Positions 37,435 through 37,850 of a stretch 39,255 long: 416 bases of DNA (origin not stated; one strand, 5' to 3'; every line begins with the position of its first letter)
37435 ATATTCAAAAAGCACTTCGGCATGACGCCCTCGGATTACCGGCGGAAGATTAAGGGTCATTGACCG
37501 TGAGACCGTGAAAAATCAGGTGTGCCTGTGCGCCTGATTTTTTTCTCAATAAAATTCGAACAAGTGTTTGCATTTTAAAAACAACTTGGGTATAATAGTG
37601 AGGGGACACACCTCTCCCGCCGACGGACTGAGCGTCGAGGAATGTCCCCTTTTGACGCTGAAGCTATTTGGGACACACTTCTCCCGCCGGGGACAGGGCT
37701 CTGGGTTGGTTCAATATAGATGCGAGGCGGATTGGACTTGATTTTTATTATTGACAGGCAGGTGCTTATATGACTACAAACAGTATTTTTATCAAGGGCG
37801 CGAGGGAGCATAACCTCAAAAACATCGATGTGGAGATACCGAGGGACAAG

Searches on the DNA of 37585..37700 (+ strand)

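Call 62: search_dna_similar(query=window:37585-37700:+, collection=phages, mode=distant, max_evalue=0.001, max_rows=10)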
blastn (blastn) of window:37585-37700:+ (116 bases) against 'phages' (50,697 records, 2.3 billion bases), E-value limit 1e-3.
No match.
